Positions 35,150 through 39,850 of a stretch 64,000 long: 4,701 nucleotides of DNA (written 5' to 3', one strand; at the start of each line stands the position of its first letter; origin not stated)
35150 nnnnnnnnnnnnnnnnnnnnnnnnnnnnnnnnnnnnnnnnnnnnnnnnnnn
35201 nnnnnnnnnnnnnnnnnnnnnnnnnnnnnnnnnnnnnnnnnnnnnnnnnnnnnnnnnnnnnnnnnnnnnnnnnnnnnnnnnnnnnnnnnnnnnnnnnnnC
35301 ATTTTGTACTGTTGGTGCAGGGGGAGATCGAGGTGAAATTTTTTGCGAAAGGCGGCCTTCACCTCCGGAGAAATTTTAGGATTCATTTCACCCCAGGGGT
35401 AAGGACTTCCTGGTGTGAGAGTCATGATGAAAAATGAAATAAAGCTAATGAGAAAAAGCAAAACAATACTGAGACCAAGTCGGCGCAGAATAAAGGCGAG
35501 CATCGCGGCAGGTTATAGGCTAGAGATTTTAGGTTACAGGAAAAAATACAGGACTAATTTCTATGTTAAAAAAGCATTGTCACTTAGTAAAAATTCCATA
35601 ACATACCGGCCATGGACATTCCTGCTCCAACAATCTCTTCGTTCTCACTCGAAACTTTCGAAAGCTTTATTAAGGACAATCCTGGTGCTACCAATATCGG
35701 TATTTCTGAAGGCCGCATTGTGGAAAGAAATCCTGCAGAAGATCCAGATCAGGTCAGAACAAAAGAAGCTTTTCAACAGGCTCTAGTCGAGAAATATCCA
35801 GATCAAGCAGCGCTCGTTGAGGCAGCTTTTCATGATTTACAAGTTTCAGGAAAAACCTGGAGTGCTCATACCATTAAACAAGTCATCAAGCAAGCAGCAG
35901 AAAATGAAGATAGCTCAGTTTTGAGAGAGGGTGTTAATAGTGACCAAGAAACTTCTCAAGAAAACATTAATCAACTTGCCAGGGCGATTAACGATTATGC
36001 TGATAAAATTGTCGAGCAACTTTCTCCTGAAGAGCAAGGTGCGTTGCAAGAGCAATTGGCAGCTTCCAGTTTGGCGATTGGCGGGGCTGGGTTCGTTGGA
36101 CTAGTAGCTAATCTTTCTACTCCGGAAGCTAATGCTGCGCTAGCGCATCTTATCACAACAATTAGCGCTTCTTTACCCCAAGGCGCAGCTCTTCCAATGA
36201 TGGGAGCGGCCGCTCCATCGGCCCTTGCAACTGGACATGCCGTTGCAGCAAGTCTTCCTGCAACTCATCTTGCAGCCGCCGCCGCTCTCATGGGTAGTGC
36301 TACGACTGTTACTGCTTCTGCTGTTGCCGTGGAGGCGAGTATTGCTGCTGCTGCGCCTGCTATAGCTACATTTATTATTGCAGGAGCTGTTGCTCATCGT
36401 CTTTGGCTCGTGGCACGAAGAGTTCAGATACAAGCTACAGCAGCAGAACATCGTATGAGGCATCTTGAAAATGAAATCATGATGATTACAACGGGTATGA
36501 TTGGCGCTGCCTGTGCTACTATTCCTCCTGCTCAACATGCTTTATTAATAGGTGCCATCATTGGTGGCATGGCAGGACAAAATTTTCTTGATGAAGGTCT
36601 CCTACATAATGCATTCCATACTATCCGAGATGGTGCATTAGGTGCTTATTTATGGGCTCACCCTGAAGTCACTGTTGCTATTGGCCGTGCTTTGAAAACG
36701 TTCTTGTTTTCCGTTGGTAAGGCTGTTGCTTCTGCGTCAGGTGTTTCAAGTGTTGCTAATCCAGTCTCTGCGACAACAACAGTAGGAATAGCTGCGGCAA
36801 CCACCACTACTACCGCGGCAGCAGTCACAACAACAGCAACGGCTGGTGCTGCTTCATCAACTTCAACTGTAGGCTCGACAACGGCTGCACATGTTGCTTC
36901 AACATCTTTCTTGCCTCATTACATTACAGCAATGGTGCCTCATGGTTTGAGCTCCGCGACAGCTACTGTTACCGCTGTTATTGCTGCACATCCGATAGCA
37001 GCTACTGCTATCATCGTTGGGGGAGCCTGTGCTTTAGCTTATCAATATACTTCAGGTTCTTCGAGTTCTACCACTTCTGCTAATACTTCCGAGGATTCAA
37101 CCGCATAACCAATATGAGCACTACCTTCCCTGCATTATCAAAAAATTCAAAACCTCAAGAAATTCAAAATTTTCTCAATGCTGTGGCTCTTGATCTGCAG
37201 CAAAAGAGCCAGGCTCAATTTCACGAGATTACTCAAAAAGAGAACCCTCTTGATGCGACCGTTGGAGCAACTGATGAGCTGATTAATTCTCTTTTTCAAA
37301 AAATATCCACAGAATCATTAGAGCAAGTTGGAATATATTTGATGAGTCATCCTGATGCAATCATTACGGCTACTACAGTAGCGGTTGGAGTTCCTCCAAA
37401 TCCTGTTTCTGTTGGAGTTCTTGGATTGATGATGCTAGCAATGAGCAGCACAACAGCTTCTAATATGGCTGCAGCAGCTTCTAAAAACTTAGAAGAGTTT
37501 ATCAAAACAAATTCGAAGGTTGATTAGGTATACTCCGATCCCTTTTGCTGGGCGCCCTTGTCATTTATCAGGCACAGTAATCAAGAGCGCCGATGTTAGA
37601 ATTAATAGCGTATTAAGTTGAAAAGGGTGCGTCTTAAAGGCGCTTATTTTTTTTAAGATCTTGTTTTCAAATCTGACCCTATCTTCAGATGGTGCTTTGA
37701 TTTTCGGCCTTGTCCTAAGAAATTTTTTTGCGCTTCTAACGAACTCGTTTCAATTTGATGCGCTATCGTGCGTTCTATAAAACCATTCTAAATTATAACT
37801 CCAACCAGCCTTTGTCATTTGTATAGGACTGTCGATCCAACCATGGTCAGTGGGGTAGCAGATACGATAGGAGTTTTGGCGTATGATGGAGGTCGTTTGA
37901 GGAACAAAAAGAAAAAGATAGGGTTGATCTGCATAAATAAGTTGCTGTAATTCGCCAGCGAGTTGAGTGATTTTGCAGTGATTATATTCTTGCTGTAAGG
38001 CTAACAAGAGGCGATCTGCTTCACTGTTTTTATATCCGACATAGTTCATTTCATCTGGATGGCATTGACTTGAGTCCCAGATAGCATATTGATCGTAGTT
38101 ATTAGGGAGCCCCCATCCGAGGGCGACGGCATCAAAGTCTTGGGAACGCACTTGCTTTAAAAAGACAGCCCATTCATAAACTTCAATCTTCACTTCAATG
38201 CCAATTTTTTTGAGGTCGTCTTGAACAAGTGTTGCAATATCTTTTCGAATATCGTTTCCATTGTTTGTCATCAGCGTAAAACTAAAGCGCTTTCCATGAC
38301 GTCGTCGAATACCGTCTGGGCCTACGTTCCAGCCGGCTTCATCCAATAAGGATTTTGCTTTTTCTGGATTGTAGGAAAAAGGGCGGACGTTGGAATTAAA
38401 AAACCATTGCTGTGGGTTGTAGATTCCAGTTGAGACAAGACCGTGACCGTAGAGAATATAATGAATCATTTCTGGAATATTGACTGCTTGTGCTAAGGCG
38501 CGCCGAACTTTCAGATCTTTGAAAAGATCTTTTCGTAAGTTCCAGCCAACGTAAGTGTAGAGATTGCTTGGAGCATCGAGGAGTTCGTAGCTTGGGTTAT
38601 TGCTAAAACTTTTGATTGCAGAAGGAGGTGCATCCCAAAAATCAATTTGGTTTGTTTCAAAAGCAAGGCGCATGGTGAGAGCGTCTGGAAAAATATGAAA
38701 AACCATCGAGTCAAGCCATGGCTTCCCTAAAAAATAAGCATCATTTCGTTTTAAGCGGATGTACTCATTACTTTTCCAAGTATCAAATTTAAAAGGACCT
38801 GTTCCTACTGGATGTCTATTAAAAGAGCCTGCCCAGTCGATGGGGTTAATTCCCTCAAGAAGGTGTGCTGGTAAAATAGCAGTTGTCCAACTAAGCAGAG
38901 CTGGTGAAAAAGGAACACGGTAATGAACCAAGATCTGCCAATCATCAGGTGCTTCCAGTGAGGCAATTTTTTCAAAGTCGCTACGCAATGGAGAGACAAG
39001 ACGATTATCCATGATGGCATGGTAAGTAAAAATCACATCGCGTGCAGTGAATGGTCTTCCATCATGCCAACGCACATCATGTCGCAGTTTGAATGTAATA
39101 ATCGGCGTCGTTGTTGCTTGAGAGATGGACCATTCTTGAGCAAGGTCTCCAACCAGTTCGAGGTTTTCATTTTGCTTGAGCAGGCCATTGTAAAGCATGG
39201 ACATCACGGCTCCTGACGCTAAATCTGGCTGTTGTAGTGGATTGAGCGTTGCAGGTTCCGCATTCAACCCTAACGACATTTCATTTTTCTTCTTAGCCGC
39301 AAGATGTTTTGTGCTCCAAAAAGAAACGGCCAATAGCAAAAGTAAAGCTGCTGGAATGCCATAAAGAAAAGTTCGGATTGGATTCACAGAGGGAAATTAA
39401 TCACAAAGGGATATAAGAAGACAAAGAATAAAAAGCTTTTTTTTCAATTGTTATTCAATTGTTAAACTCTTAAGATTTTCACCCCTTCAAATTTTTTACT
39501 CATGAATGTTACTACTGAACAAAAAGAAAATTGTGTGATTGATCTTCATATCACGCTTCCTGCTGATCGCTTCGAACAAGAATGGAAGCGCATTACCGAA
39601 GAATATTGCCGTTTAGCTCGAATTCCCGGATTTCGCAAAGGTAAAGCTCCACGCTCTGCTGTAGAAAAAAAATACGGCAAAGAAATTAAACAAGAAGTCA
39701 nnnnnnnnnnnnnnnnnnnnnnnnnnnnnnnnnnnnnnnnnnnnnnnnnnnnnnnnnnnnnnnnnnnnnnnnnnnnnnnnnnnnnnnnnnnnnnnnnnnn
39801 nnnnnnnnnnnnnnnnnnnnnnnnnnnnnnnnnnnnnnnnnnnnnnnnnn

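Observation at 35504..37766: Two Inc-like membrane protein genes inserted, on the opposite strand, inside a peptide ABC transporter operon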

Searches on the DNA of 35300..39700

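Call 94: search_rna_families(source=window, start=35300, end=39700, threshold=evalue, max_evalue=1)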
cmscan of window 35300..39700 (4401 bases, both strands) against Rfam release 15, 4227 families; matches with E-value up to 1: 3.
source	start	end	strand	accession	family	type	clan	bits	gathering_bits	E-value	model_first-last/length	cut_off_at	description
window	36762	36842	-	RF01390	isrG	Gene; sRNA;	-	19.5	100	0.03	127-207/279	no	isrG Hfq binding RNA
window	36180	36398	+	RF01390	isrG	Gene; sRNA;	-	18.7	100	0.052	1-279/279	no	isrG Hfq binding RNA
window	37141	37279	-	RF02731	JA03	Gene; sRNA;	-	18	44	0.8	1-274/274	no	Aggregatibacter sRNA JA03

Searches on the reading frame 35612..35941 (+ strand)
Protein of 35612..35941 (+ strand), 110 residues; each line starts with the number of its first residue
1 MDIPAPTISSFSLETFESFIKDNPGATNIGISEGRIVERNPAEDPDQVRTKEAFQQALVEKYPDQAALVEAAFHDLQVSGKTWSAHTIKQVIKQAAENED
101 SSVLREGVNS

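Call 62: predict_structure(alignment_id=A6)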
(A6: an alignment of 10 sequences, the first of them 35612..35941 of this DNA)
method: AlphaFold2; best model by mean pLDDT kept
length: 110 residues; sequences in the alignment: 10
mean_pLDDT: 78.4   pTM: 0.65
mean pLDDT of the five models: 78.4, 73.1, 72.7, 72.4, 72.0
residues with pLDDT >= 90: 7; 70-90: 77; 50-70: 14; < 50: 12
segments of 3 or more residues with pLDDT < 50: 1-8, 107-110
pLDDT, mean of each block of 10 residues (from residue 1): 45 88 89 83 75 88 85 86 89 84 51
secondary structure, 60 per line:
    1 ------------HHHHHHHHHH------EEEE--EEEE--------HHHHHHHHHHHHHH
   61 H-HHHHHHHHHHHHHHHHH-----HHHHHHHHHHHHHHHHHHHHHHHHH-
elements in order: H13-22 E29-32 E35-38 H47-61 H63-79 H85-109

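Call 67: fold_search(model_id=the predicted structure, library=pdb)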
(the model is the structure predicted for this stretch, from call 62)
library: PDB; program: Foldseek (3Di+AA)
matches with E <= 10: 110; with E <= 0.001: 0
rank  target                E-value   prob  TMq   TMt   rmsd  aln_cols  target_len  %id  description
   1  7afh_G                1.3e+00  0.06  0.22  0.17  11.6        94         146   21  Bacterial 30S ribosomal subunit assembly complex state C (head domain) (released 2021-07-07)
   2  1qcr_F                2.5e+00  0.04  0.22  0.23  14.0       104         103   16  CRYSTAL STRUCTURE OF BOVINE MITOCHONDRIAL CYTOCHROME BC1 COMPLEX, ALPHA CARBON ATOMS ONLY (released 1998-10-14)
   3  2cru_MODEL_1_A        2.7e+00  0.08  0.30  0.29  13.5        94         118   14  Solution structure of programmed cell death 5 (released 2005-11-20)
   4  4l80_A                2.7e+00  0.04  0.19  0.09   7.5        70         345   13  Crystal Structure of Chloroflexus aurantiacus malyl-CoA lyase in complex with magnesium, oxalate, and propionyl-CoA (released 2013-12-04)
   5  6kkh_C                2.7e+00  0.03  0.18  0.09   7.6        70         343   13  Crystal structure of the oxalate bound malyl-CoA lyase from Roseiflexus castenholzii (released 2019-09-04)
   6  3crj_D                2.8e+00  0.12  0.28  0.17   7.5        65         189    9  Crystal structure of a TetR transcription regulator from Haloarcula marismortui ATCC 43049 (released 2008-04-22)
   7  4l7z_A                3.0e+00  0.03  0.18  0.09   7.6        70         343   14  Crystal Structure of Chloroflexus aurantiacus malyl-CoA lyase (released 2013-12-04)
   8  1t6u_D                3.2e+00  0.08  0.36  0.35   8.2       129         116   14  Nickel Superoxide Dismutase (NiSOD) Native 1.30 A Structure (released 2004-07-13)
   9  6ygi_B                3.2e+00  0.06  0.23  0.17  16.9        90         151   14  Duck hepatitis B virus capsid Mutant R124E_delta78-122 (released 2020-09-02)
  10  4l80_B                3.2e+00  0.04  0.19  0.09   7.5        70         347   13  Crystal Structure of Chloroflexus aurantiacus malyl-CoA lyase in complex with magnesium, oxalate, and propionyl-CoA (released 2013-12-04)
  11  4l7z_B                3.2e+00  0.03  0.18  0.09   7.5        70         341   14  Crystal Structure of Chloroflexus aurantiacus malyl-CoA lyase (released 2013-12-04)
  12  8c1l_B                3.4e+00  0.02  0.18  0.11  13.5        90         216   12  Crystal structure of HNF4 alpha LBD in complexes with palmitic acid and GRIP-1 peptide (released 2024-01-10)
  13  9zz6_H                3.4e+00  0.02  0.19  0.12  13.5       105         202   11  The ER membrane protein complex acts as a chaperone to promote voltage-gated calcium channel assembly (released 2026-02-18)
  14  3g4x_C                3.6e+00  0.08  0.35  0.34   8.3       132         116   14  Crystal Structure of NiSOD Y9F mutant (released 2009-04-28)
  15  9gup_H                3.6e+00  0.02  0.22  0.18  16.8       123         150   17  30S mRNA delivery complex (open head) (released 2024-11-20)
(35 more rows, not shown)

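Call 80: find_homologous_proteins(query=A6, max_evalue=0.01)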
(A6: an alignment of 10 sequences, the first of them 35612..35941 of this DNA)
Query A6 (10 sequences): 560 candidates shared short words with the query, none scored E <= 0.01.
